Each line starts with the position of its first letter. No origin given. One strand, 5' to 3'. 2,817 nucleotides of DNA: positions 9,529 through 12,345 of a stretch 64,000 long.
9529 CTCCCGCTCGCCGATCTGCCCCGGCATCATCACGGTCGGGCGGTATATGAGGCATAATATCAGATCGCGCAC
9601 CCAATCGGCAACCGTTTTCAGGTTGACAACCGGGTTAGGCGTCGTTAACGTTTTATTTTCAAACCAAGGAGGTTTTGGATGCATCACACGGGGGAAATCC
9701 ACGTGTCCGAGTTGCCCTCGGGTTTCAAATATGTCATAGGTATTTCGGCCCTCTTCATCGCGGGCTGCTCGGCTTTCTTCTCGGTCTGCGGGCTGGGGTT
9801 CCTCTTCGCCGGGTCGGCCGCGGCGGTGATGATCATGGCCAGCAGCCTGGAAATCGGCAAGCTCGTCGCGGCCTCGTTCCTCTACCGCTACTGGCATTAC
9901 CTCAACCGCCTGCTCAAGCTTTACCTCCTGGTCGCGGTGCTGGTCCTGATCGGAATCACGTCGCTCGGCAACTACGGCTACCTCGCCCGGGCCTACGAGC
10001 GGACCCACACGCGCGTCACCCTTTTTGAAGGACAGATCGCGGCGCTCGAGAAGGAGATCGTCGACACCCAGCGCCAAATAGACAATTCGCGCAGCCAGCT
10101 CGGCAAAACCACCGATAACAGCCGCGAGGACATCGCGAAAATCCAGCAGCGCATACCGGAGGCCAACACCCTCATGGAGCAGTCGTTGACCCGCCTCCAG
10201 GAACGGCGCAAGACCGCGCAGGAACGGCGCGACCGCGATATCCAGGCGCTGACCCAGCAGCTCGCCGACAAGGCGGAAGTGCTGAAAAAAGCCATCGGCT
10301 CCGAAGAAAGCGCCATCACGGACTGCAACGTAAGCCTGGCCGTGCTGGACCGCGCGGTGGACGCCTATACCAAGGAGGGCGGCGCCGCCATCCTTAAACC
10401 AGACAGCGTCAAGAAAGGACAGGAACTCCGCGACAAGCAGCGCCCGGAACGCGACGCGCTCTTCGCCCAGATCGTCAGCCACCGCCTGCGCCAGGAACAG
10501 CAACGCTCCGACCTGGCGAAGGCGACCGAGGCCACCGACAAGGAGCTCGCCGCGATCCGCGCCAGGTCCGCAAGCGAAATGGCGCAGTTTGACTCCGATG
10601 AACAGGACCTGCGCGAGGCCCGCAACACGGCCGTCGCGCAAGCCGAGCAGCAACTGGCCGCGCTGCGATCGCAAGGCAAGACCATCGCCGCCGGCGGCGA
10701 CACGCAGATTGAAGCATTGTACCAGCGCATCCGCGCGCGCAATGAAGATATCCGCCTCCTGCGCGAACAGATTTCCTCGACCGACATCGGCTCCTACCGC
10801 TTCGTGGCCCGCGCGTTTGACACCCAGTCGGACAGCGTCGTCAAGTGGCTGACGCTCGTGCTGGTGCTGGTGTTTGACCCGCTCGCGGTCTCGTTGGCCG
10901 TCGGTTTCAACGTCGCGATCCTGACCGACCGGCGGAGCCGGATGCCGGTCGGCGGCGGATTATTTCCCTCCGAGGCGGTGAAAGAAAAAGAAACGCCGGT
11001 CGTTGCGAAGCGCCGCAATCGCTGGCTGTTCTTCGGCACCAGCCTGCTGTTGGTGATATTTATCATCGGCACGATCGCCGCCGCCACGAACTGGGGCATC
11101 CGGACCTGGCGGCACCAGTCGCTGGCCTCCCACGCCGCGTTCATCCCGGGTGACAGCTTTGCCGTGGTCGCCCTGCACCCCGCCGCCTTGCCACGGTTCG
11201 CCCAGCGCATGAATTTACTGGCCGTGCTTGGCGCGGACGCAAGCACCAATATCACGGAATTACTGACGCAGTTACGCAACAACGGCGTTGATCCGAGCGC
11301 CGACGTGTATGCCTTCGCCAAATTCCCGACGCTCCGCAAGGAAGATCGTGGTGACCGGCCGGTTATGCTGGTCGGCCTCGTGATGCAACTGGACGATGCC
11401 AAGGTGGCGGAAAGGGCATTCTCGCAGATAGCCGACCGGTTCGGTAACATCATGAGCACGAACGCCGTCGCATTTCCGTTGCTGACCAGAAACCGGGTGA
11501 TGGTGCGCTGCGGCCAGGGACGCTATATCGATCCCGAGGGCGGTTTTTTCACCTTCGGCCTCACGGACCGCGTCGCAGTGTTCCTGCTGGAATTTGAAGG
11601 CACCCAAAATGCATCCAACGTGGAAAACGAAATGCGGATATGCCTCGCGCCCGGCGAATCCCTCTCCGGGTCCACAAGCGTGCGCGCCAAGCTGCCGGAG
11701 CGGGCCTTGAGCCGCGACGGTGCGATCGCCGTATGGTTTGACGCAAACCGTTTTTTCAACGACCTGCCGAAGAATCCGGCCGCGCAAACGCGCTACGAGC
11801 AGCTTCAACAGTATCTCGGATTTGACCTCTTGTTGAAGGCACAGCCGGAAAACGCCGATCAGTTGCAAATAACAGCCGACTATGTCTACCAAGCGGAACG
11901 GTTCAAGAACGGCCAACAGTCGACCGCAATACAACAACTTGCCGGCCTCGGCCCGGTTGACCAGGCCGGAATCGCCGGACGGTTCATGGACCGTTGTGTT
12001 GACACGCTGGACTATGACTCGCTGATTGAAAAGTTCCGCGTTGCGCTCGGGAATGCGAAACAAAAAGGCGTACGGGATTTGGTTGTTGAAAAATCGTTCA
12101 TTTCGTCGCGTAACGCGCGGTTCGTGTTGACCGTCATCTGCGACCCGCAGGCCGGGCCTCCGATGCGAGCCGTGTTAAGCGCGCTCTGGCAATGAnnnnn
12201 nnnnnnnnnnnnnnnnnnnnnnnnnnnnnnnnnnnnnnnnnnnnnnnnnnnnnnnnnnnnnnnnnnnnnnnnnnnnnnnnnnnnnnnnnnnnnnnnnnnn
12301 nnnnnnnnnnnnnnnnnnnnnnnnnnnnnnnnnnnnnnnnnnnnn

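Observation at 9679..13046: Uncharacterised two-gene operon: 838-aa polytopic membrane protein with a ~330-residue coiled-coil plus a proline-rich lipoprotein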

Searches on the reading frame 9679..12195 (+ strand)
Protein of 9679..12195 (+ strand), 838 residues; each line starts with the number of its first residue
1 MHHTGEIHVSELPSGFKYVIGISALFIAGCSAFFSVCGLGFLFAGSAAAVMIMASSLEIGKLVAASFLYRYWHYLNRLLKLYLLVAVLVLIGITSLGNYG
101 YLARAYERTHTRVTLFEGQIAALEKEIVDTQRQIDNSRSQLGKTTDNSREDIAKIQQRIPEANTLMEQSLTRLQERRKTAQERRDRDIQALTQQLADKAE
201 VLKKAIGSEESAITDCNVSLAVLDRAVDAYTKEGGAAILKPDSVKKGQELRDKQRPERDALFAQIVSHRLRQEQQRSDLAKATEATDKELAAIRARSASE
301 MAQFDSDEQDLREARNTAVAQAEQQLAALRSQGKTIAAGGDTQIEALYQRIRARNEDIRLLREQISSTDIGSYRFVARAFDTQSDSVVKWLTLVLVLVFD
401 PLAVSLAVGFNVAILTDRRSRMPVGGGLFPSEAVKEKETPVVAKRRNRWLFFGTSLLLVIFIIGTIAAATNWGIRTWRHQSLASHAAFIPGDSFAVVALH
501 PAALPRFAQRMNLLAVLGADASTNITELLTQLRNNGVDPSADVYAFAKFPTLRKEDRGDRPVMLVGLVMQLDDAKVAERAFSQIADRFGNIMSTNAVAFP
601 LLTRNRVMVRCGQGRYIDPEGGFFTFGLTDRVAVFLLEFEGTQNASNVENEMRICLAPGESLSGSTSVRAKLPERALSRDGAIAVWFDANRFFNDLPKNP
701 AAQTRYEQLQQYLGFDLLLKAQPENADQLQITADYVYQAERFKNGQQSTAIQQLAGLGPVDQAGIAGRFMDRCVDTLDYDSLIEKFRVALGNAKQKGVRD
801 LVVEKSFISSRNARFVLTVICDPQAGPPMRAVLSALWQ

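Call 3: search_protein_families(library=pfam, proteins=[window:9679-12195:+], max_evalue=1)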
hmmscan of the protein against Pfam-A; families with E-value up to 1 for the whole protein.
window:9679-12195:+ (838 aa): 5 families
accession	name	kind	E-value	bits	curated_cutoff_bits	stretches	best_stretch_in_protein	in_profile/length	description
PF04513.17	Baculo_PEP_C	-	0.011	16.2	38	1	133-233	21-121/140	Baculovirus polyhedron envelope protein, PEP, C terminus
PF24073.1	DUF7365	-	0.036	14.6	27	1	83-167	12-95/101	Coiled-coil region of unknown function (DUF7365)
PF19962.4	EAD9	-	0.24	11.7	25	0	117-147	12-35/62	Effector-associated domain 9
PF18599.6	LCIB_C_CA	-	0.32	10.7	25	0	84-196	82-188/223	Limiting CO2-inducible proteins B/C beta carbonyic anhydrases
PF25764.1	KIF21A_4th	-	0.94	9.5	33.1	1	114-179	57-122/183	KIF21A-like domain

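Call 4: search_protein_families(library=ncbifam, proteins=[window:9679-12195:+], max_evalue=1)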
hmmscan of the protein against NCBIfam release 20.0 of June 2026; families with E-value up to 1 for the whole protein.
window:9679-12195:+ (838 aa): 5 families
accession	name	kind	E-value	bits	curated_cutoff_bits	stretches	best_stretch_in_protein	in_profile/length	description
TIGR02168.1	SMC_prok_B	equivalog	0.00037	18.4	567.35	1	106-334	255-480/1181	chromosome segregation protein SMC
TIGR04527.1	mycoplas_twoTM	subfamily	0.00082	19.1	125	1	83-198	19-139/248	MG_279/MG_280 family protein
TIGR02169.1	SMC_prok_A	equivalog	0.0032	15.2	729.4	1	105-378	711-987/1165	chromosome segregation protein SMC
NF008245.0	PRK11021.1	equivalog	0.0042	16.2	284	1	371-416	71-116/419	L-methionine/branched-chain amino acid transporter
NF001282.0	PRK00235.2-4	equivalog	0.018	14.4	342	1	27-87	46-106/286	adenosylcobinamide-GDP ribazoletransferase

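Call 5: find_homologous_proteins(query=window:9679-12195:+)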
Query window:9679-12195:+ (838 aa): 373 proteins with E <= 0.001 among 8000 candidates; the best 120 are listed.
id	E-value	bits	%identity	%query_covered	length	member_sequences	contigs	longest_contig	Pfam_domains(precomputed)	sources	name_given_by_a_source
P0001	0.0e+0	1843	100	100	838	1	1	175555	-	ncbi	-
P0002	0.0e+0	1482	79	100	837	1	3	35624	-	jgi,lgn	jgi:predicted nucleic acid-binding Zn-ribbon protein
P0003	0.0e+0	1210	67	100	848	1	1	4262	-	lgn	-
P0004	0.0e+0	1190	67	100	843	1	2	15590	-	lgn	-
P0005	0.0e+0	1169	65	98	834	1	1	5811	-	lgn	-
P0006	0.0e+0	1136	64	99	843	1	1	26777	-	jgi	jgi:hypothetical protein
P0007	0.0e+0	1117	63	100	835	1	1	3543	-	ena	-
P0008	0.0e+0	1107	62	98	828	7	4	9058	-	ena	-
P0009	0.0e+0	1072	60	100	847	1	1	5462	-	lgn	-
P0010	0.0e+0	1011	57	100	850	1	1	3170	-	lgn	-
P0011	2.8e-290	983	55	99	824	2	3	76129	-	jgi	jgi:predicted nucleic acid-binding Zn-ribbon protein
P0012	6.9e-286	969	56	100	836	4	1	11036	-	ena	-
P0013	3.7e-285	966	55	99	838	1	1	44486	-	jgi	jgi:cell division protein FtsB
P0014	5.7e-285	966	55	99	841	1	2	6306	-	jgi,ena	jgi:predicted nucleic acid-binding Zn-ribbon protein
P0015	3.6e-281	953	54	100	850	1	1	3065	-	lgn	-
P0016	2.7e-280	950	53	100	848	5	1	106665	-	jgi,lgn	jgi:hypothetical protein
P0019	1.7e-274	931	43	100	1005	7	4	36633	-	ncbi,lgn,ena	-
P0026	2.9e-268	910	54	98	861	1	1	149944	-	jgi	jgi:hypothetical protein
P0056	4.5e-263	893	49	69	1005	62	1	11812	-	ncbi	-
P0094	8.4e-234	796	47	100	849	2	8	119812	-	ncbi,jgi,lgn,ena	-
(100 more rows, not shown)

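Call 6: search_protein_families(library=padloc, proteins=[window:9679-12195:+], max_evalue=1)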
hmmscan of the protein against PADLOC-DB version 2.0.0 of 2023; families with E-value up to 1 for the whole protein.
window:9679-12195:+ (838 aa): 7 families
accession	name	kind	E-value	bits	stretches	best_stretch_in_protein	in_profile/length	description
PDLC00519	JetC1|JetC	-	0.036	10.2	1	125-355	263-472/1097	DUF3584 domain; MukB-like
PDLC03865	LmuB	-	0.039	10.1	1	117-364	550-788/1007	-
PDLC00553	JetC2|JetC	-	0.072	8.9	1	118-367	745-994/1361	DUF3584 domain; MukB-like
PDLC04887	PDC-S06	-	0.11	9.1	1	128-261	109-243/790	-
PDLC03868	LmuB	-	0.2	7.8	1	109-364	526-772/1035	-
PDLC03843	LeoC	-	0.83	7.7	1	112-201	97-183/207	-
PDLC02756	PbeC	-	0.83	6.5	0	138-364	202-427/643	PbeC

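Call 8: find_encoding_contigs(protein=P0001, flank=10000, max_places=3)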
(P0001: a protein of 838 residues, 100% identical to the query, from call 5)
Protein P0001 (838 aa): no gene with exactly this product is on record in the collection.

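Call 9: find_encoding_contigs(protein=P0016, flank=10000, max_places=3)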
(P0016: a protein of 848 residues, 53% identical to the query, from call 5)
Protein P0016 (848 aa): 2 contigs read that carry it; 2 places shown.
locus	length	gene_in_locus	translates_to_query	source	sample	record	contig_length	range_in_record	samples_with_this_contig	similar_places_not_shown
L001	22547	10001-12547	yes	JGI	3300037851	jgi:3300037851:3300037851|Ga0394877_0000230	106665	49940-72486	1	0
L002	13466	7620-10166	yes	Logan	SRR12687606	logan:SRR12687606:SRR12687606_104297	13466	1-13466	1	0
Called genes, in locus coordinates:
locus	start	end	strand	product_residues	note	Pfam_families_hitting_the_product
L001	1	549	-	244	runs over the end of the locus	PF00696:AA_kinase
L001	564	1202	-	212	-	PF00889:EF_TS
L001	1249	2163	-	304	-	PF00318:Ribosomal_S2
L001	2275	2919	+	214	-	PF02660:G3P_acyltransf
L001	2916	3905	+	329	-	PF01210:NAD_Gly3P_dh_N, PF03807:F420_oxidored, PF07479:NAD_Gly3P_dh_C, PF20618:GPD_NAD_C_bact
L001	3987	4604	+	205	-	PF07638:Sigma70_ECF (weak), PF04542:Sigma70_r2, PF08281:Sigma70_r4_2, PF04545:Sigma70_r4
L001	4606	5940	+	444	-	PF13490:zf-HC2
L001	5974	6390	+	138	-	PF00072:Response_reg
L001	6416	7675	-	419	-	PF00278:Orn_DAP_Arg_deC, PF01168:Ala_racemase_N (weak), PF02784:Orn_Arg_deC_N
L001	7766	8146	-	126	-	PF01176:eIF-1a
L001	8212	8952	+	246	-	PF01135:PCMT, PF13489:Methyltransf_23 (weak), PF13649:Methyltransf_25 (faint)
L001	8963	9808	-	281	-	PF00582:Usp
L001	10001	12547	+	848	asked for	-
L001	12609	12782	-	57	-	-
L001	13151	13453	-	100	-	-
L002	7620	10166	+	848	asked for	-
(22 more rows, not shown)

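Call 10: find_encoding_contigs(protein=P0002, flank=10000, max_places=2)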
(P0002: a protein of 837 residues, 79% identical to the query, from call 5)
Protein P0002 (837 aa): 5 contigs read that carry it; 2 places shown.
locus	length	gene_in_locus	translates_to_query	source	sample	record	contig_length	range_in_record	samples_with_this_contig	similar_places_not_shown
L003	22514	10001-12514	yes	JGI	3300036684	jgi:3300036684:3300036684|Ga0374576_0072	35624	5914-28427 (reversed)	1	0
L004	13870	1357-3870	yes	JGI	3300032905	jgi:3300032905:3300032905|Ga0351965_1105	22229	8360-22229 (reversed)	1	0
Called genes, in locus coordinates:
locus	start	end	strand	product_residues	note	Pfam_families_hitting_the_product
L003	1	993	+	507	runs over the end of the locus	PF00005:ABC_tran, PF13304:AAA_21 (faint), PF00005:ABC_tran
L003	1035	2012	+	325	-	PF02653:BPD_transp_2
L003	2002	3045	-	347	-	PF01208:URO-D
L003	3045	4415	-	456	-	PF13505:OMP_b-brl, PF18884:TSP3_bac, PF00691:OmpA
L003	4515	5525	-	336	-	PF01118:Semialdhyde_dh, PF02774:Semialdhyde_dhC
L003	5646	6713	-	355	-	PF00180:Iso_dh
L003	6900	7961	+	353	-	PF01408:GFO_IDH_MocA, PF22725:GFO_IDH_MocA_C3, PF02894:GFO_IDH_MocA_C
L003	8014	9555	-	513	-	PF02310:B12-binding, PF04055:Radical_SAM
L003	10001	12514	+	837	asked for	-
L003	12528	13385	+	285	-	-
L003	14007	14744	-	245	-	PF01695:IstB_IS21, PF13481:AAA_25 (weak), PF02562:PhoH (weak), PF20720:nSTAND3 (weak)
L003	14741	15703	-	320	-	PF22483:Mu-transpos_C_2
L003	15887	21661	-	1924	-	PF13229:Beta_helix, PF13517:FG-GAP_3 (faint), PF03160:Calx-beta, PF13530:SCP2_2 (faint), PF20588:DMTF1_N (faint), PF03160:Calx-beta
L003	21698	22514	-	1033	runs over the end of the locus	PF13517:FG-GAP_3 (faint), PF19190:BACON_2 (weak)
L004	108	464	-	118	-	-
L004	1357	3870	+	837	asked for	-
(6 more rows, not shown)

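Call 11: find_encoding_contigs(protein=P0026, flank=10000, max_places=2)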
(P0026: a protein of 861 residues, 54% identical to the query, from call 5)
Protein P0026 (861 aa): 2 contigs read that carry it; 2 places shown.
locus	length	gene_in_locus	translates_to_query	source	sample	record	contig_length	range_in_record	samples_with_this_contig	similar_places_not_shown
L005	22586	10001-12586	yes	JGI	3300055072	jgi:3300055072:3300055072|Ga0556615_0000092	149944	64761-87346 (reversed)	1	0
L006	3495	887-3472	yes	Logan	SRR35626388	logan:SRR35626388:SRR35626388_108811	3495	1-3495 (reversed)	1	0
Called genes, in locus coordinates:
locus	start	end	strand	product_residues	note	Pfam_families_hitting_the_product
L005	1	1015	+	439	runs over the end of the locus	PF00999:Na_H_Exchanger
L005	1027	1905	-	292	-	PF00009:GTP_EFTU (faint), PF03193:RsgA_GTPase (faint), PF00350:Dynamin_N (weak), PF01926:MMR_HSR1, PF02421:FeoB_N, PF04548:AIG1, PF07650:KH_2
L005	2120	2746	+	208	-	PF01121:CoaE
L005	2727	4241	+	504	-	PF07498:Rho_N, PF07497:Rho_RNA_bind, PF00006:ATP-synt_ab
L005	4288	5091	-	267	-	-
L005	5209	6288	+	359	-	PF04015:DUF362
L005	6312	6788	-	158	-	PF13664:DUF4149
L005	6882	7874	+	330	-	PF01408:GFO_IDH_MocA, PF03447:NAD_binding_3 (weak), PF02894:GFO_IDH_MocA_C (weak), PF22725:GFO_IDH_MocA_C3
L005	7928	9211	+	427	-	PF03952:Enolase_N, PF00113:Enolase_C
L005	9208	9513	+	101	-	PF04977:DivIC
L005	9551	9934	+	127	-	-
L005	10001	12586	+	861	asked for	-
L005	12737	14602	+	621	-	PF13520:AA_permease_2, PF00324:AA_permease, PF00582:Usp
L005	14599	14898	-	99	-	-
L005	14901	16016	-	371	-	PF25270:Khk, PF00294:PfkB (faint)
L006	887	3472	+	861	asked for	-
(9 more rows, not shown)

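Call 12: find_encoding_contigs(protein=P0094, flank=10000, max_places=2)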
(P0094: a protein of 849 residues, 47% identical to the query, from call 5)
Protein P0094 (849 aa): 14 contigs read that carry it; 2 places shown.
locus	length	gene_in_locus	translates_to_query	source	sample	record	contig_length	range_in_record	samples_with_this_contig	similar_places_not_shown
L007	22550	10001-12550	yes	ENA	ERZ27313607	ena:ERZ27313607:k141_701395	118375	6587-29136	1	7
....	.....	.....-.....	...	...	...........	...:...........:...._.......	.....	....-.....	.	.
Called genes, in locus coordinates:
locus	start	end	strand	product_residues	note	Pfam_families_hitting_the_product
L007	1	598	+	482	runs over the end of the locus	PF16930:Porin_5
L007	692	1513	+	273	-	PF12849:PBP_like_2, PF01547:SBP_bac_1 (weak), PF13531:SBP_bac_11, PF12727:PBP_like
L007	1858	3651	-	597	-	PF00989:PAS (faint), PF00672:HAMP, PF00512:HisKA, PF02518:HATPase_c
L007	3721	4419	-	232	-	PF00072:Response_reg, PF00486:Trans_reg_C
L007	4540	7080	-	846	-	PF13439:Glyco_transf_4, PF13579:Glyco_trans_4_4 (weak), PF20706:GT4-conflict, PF00534:Glycos_transf_1, PF13692:Glyco_trans_1_4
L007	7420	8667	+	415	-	PF00595:PDZ, PF13180:PDZ_2, PF17820:PDZ_6, PF03572:Peptidase_S41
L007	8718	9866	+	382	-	PF00814:TsaD, PF22521:HypF_C_2 (weak)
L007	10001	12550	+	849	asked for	-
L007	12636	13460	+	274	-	-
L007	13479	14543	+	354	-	PF03372:Exo_endo_phos, PF19580:Exo_endo_phos_3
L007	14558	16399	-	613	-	PF00593:TonB_dep_Rec_b-barrel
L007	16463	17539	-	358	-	PF00005:ABC_tran, PF02463:SMC_N (faint), PF13401:AAA_22 (weak), PF08352:oligo_HPY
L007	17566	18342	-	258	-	PF01509:TruB_N, PF16198:TruB_C_2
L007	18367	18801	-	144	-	PF02033:RBFA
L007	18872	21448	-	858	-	PF04760:IF2_N, PF00009:GTP_EFTU, PF00025:Arf (faint), PF01926:MMR_HSR1, PF22042:EF-G_D2, PF11987:IF-2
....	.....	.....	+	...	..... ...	-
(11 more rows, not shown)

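Call 26: search_solved_structures(query=A1, max_evalue=1)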
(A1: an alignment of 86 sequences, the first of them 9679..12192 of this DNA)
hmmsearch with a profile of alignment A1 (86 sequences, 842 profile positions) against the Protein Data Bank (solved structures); distinct sequences matched with E-value up to 1: 40.
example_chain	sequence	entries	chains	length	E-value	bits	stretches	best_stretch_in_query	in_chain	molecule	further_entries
3eyj_B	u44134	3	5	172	0.071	14.5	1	257-359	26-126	Hemagglutinin HA2 chain | Hemagglutinin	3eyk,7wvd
5xl1_C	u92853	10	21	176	0.073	14.5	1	257-359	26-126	Hemagglutinin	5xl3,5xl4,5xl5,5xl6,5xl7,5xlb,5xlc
9ef1_A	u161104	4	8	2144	0.075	14.5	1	410-494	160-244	Insulin-like receptor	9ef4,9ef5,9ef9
8gv6_B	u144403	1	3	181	0.081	14.4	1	257-359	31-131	Hemagglutinin H14-HA2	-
6v44_B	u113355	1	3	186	0.081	14.3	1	257-359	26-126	Hemagglutinin HA2 chain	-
1gmj_A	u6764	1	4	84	0.088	14.2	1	317-367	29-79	ATPASE INHIBITOR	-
6v48_B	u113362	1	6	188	0.089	14.2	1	257-359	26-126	Hemagglutinin HA2 chain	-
1ohh_H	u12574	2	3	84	0.092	14.2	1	318-367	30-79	ATPase inhibitor, mitochondrial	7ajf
7a9d_B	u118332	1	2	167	0.16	13.4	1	256-357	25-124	Hemagglutinin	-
9vpb_AJ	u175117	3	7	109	0.18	13.2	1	318-367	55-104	ATPase inhibitor, mitochondrial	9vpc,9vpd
6ds9_A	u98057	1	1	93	0.18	13.2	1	292-370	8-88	de novo designed three helix bundle GRa3D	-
2wpq_A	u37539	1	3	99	0.2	13.1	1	114-181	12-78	TRIMERIC AUTOTRANSPORTER ADHESIN FRAGMENT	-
6j5i_J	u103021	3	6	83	0.3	12.5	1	318-367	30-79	ATPase inhibitor, mitochondrial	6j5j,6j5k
8tj7_B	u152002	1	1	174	0.36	12.2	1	257-360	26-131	Hemagglutinin HA2 chain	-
8tj4_B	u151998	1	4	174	0.37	12.2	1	257-358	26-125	Hemagglutinin HA2 chain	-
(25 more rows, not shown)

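Call 29: find_related_loci(query=A1, collection=genome_contigs, flank=6000)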
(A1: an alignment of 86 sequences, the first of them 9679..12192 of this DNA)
Query A1 (838 aa) in genome_contigs; peptide patterns used: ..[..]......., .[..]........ (x = any residue, [..] = any of these).
111 stretches matched a pattern; 89 encode a relative of the query (tblastn E <= 1e-3); the best 80 are kept; 80 distinct loci.
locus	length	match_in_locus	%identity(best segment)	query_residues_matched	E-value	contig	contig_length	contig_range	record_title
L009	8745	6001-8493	62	1-826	0e+0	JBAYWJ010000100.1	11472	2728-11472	MAG: Kiritimatiellia bacterium isolate SO_2016_LW3_80 scaffold08237_LW162_2016, whole genome shotgun sequence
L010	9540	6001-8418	55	10-829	0e+0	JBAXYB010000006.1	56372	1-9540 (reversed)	MAG: Verrucomicrobiota bacterium isolate ELA754 MAG754_6, whole genome shotgun sequence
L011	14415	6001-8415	53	5-832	0e+0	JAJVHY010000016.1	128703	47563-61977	MAG: Verrucomicrobiia bacterium isolate Bin_23R c_000000000668, whole genome shotgun sequence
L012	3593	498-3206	50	1-838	0e+0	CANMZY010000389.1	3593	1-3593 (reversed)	MAG: Verrucomicrobiales bacterium isolate ZH-3nov15-120 genome assembly, contig: ZH-3nov15-C61279, whole genome shotgun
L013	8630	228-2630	53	5-818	0e+0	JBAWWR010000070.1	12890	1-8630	MAG: Verrucomicrobiota bacterium isolate ELA042 MAG042_70, whole genome shotgun sequence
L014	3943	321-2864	51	2-838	0e+0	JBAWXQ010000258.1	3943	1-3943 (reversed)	MAG: bacterium isolate ELA067 MAG067_258, whole genome shotgun sequence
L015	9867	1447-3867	52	5-829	0e+0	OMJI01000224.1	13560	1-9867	Verrucomicrobia bacterium isolate AM_0936 genome assembly, contig: k99_845326, whole genome shotgun sequence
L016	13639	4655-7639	46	3-838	0e+0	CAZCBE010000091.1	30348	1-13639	MAG TPA_asm: uncultured Klebsiella sp. isolate SRP292972_co3_125 genome assembly, contig: NODE_941_length_30348_cov_23.2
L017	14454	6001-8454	50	16-829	0e+0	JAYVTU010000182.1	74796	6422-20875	MAG: Planctomycetota bacterium isolate GL74_UP_metabat_107_sub GL74_UP_metabat_107_sub_181, whole genome shotgun sequenc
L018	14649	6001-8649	47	14-837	0e+0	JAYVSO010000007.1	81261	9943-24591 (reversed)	MAG: Verrucomicrobiota bacterium isolate GL74_DN_concoct_278 GL74_DN_concoct_278_6, whole genome shotgun sequence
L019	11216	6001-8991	43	3-838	0e+0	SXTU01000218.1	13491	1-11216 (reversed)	MAG: Verrucomicrobiales bacterium isolate F1-140-MAGs124 F1-140__c340341, whole genome shotgun sequence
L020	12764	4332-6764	47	16-836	0e+0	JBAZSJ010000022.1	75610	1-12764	MAG: Opitutaceae bacterium isolate SO_2017_GW1_170 NODE_2009_length_75610_cov_3.135620_OW334_2017, whole genome shotgun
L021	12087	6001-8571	45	15-838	0e+0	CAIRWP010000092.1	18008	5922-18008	MAG: uncultured Opitutae bacterium isolate Erken-D3_bin-1137 genome assembly, contig: bin-1137:092/375, whole genome sho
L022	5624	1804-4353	43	12-838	0e+0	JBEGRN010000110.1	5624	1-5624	MAG: Verrucomicrobiota bacterium isolate pamunkeyriver_2019_sw_WHONDRS-S19S_0054_F_bin.38 scaffold_3662, whole genome sh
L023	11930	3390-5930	43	15-838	0e+0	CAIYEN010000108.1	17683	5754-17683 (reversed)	MAG: uncultured Opitutae bacterium isolate UppL6_bin-0046 genome assembly, contig: bin-0046:108/282, whole genome shotgu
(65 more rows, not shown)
